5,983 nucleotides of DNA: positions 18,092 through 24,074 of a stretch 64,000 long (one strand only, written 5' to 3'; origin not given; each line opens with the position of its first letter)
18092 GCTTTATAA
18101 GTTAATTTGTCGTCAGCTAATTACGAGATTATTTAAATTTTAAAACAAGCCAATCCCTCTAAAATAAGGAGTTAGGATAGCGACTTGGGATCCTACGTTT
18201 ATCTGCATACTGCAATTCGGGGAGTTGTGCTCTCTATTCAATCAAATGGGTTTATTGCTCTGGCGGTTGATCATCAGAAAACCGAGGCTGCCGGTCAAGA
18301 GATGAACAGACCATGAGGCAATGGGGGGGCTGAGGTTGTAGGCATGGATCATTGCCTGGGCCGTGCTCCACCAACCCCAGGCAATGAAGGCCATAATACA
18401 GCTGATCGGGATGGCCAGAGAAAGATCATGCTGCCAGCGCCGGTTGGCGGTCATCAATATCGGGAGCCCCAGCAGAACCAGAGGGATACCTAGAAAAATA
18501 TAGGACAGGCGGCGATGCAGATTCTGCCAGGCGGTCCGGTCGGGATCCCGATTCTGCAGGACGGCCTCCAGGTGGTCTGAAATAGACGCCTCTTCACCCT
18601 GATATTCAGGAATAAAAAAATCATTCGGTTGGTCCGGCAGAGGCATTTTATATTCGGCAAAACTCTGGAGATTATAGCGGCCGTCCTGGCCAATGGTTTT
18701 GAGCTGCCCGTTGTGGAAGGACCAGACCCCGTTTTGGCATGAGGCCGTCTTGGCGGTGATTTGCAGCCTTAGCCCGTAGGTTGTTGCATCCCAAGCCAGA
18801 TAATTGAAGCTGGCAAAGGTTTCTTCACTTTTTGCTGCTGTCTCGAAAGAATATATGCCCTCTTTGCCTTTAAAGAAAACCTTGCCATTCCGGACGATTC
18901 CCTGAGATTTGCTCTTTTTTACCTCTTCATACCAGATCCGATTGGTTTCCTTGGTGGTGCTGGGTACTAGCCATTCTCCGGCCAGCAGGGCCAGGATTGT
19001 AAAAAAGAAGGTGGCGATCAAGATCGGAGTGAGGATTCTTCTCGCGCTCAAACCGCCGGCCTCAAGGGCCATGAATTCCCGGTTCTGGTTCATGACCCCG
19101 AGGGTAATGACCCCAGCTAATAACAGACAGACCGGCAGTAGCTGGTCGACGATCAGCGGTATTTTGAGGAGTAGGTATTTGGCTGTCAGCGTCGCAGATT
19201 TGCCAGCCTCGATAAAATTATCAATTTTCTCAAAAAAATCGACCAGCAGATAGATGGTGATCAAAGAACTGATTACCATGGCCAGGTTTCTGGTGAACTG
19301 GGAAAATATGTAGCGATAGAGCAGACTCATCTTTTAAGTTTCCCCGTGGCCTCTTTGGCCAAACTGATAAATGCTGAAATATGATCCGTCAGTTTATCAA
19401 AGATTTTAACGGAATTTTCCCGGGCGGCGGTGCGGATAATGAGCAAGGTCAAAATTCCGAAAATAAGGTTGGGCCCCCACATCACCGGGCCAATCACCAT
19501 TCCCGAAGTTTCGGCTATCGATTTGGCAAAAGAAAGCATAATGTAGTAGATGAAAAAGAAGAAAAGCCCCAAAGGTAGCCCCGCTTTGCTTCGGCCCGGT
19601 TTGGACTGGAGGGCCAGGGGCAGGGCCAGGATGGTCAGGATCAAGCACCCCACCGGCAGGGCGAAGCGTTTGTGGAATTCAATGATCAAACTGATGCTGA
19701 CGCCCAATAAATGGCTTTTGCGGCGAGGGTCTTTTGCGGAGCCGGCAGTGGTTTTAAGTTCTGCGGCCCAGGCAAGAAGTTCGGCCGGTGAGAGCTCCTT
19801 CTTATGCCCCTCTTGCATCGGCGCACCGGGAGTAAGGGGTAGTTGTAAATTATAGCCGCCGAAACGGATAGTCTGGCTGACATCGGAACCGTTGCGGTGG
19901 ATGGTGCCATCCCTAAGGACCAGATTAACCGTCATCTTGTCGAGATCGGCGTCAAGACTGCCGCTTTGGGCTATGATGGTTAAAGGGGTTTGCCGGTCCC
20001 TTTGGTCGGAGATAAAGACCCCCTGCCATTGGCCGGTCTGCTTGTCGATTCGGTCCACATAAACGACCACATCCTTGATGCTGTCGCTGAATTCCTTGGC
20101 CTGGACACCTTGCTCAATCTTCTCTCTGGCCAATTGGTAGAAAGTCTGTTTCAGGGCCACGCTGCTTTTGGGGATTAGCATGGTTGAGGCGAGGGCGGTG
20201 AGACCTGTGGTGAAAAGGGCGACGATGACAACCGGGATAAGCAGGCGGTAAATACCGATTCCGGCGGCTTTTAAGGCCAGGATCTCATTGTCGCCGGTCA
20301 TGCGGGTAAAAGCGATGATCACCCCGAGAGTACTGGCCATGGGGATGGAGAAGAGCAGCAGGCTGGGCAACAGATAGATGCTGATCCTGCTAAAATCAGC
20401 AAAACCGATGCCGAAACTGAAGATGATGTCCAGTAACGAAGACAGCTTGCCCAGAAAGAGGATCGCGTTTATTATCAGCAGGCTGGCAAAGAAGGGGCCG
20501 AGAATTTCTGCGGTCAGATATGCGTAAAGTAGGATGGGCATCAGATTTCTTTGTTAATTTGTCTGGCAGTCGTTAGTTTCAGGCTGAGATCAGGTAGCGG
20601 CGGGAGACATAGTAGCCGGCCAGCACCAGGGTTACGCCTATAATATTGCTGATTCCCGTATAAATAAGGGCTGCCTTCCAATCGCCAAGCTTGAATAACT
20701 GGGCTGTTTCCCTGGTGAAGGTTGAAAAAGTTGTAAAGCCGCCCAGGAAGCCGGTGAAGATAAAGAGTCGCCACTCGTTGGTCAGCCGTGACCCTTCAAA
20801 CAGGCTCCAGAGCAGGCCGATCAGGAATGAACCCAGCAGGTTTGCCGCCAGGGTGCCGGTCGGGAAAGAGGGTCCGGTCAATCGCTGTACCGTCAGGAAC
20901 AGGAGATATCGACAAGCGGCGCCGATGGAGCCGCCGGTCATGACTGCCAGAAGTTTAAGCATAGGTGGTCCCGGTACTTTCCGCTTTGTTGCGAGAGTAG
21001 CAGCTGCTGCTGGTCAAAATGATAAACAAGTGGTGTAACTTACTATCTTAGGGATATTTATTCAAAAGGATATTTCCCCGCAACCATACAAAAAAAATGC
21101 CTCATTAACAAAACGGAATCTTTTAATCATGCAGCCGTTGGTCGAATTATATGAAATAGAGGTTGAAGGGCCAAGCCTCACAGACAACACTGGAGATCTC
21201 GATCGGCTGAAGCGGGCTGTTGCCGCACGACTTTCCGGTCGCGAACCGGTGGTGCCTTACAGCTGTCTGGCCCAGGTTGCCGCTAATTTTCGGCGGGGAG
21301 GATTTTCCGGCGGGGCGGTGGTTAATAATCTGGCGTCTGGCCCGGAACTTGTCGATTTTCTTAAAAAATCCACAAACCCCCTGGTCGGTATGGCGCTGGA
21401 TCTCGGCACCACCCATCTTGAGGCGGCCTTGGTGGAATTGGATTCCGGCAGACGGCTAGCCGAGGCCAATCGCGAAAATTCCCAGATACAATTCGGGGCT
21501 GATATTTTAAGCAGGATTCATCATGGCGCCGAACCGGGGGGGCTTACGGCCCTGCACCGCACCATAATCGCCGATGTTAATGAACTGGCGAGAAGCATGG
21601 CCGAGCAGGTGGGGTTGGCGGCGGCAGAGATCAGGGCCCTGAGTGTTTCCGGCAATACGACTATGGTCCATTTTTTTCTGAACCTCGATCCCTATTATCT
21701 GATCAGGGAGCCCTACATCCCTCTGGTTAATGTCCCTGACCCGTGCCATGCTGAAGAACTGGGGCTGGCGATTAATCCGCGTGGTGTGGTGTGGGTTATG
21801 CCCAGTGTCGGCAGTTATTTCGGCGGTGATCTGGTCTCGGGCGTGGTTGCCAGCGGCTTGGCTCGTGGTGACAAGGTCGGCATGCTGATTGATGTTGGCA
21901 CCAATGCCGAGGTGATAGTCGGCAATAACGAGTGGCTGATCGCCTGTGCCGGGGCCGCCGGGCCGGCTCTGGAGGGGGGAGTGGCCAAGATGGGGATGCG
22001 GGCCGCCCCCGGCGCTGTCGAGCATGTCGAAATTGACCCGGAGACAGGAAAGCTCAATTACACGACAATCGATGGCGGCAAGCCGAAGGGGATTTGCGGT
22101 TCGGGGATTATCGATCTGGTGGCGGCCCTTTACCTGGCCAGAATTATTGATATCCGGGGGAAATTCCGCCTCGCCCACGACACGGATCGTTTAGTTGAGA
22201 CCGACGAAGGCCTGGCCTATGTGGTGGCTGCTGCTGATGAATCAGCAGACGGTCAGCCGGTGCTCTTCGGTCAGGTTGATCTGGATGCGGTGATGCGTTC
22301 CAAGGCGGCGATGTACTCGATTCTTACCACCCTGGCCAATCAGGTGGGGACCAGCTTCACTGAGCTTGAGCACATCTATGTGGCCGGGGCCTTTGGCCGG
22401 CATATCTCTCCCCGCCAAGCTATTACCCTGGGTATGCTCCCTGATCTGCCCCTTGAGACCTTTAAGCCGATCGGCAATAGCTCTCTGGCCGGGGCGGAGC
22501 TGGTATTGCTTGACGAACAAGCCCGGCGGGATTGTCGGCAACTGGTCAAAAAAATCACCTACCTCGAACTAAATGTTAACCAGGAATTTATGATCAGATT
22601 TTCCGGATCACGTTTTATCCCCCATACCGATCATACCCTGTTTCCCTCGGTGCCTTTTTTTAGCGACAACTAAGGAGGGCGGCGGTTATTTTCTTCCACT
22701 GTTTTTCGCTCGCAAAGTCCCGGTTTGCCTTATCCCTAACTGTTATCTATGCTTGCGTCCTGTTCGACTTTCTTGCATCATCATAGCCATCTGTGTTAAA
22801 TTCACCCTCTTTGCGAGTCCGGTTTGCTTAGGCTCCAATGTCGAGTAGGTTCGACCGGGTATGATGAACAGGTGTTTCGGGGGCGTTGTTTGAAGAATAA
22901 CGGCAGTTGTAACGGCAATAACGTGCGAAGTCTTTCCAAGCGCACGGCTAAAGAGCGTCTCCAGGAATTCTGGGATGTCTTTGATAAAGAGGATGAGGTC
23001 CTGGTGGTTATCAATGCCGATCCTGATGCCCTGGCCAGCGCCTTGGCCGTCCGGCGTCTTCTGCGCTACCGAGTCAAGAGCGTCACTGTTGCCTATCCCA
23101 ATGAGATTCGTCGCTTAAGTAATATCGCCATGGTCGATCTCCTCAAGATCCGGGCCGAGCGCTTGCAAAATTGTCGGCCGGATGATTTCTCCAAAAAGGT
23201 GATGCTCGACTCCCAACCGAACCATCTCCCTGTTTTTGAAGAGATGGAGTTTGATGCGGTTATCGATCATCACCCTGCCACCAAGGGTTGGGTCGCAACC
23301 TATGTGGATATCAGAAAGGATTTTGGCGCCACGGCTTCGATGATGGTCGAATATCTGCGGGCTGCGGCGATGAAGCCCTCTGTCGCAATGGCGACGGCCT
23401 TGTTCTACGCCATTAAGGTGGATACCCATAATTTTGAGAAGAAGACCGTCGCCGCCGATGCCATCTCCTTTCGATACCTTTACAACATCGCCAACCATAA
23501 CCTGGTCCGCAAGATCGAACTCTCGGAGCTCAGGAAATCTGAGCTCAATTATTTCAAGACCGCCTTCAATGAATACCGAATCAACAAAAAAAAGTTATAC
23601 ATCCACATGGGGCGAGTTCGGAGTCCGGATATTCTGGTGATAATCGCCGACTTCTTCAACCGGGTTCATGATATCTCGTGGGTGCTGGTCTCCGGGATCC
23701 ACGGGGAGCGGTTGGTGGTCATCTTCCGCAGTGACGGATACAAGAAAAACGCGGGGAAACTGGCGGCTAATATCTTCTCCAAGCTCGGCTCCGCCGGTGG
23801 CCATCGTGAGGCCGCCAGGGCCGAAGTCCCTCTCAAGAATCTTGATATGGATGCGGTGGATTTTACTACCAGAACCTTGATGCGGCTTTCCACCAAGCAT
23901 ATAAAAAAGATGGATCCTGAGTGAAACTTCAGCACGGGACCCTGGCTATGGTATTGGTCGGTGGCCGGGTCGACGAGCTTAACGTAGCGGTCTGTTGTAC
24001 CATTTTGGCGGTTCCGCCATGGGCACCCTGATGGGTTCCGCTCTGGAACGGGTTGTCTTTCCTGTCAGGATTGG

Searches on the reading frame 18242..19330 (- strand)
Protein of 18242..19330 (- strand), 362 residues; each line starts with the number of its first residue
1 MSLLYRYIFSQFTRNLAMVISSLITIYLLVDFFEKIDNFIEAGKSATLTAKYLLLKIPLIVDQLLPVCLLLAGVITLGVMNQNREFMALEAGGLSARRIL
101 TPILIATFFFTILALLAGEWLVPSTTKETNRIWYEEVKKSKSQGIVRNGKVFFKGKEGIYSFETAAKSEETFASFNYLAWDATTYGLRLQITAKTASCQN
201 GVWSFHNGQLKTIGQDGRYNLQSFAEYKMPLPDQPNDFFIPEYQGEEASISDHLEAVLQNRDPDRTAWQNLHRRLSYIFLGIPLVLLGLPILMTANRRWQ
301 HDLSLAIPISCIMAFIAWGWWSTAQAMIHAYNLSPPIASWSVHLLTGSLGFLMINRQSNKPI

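Call 22: search_protein_families(library=pfam, proteins=[window:18242-19330:-], max_evalue=0.0001)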
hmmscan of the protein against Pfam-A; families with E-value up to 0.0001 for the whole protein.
window:18242-19330:- (362 aa): 1 family
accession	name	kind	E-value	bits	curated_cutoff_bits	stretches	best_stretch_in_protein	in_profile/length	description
PF03739.19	LptF_LptG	-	7e-65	219.8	27.9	1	6-356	1-353/353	Lipopolysaccharide export system permease LptF/LptG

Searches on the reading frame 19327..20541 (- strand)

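Call 22: search_protein_families(library=pfam, proteins=[window:19327-20541:-], max_evalue=0.0001)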
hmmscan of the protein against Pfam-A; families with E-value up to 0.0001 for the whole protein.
window:19327-20541:- (404 aa): 1 family
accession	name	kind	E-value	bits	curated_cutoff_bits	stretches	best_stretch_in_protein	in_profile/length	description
PF03739.19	LptF_LptG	-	3.8e-73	247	27.9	1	8-370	2-352/353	Lipopolysaccharide export system permease LptF/LptG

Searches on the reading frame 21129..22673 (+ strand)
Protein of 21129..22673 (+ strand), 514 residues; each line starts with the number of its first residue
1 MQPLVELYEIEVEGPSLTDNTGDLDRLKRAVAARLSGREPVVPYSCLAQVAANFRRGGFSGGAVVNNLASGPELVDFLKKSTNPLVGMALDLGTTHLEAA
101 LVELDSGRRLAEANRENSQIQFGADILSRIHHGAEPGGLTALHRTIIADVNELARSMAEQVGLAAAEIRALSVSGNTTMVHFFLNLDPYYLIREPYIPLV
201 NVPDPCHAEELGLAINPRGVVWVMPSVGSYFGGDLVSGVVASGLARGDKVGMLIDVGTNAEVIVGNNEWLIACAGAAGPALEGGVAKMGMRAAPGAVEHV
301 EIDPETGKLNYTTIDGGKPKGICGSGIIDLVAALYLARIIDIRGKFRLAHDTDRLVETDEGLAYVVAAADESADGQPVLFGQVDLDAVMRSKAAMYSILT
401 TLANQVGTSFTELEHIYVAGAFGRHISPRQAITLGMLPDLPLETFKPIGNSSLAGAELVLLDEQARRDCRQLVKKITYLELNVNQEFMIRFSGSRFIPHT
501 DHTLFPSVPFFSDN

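Call 22: search_protein_families(library=pfam, proteins=[window:21129-22673:+], max_evalue=0.0001)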
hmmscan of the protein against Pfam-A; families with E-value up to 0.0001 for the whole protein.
window:21129-22673:+ (514 aa): 3 families
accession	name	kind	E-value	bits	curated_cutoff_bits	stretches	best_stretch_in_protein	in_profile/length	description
PF14574.11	RACo_C_ter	-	1.7e-97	326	27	1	250-508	2-260/261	C-terminal domain of RACo the ASKHA domain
PF17651.6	Raco_middle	-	2.2e-52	177.4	26.8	1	87-245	2-161/163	RACo middle region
PF17650.6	RACo_linker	-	9.9e-11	41.8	26.2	1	1-67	8-71/86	RACo linker region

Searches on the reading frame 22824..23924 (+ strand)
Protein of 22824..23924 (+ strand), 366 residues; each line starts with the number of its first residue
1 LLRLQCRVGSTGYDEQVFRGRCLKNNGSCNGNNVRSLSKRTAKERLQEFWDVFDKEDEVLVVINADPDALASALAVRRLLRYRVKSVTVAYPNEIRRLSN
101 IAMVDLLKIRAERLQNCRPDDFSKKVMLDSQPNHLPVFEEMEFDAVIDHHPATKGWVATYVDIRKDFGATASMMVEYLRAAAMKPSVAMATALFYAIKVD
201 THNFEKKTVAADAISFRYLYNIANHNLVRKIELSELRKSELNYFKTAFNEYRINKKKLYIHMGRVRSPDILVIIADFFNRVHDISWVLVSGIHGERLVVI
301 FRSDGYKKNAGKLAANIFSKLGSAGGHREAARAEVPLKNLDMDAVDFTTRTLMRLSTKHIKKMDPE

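Call 22: search_protein_families(library=pfam, proteins=[window:22824-23924:+], max_evalue=0.0001)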
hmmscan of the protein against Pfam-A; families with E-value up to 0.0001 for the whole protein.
window:22824-23924:+ (366 aa): 1 family
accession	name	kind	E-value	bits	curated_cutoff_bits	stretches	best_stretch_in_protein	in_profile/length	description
PF01368.27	DHH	-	7.3e-08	33.2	28.1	1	59-197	2-125/125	DHH family, N-terminal domain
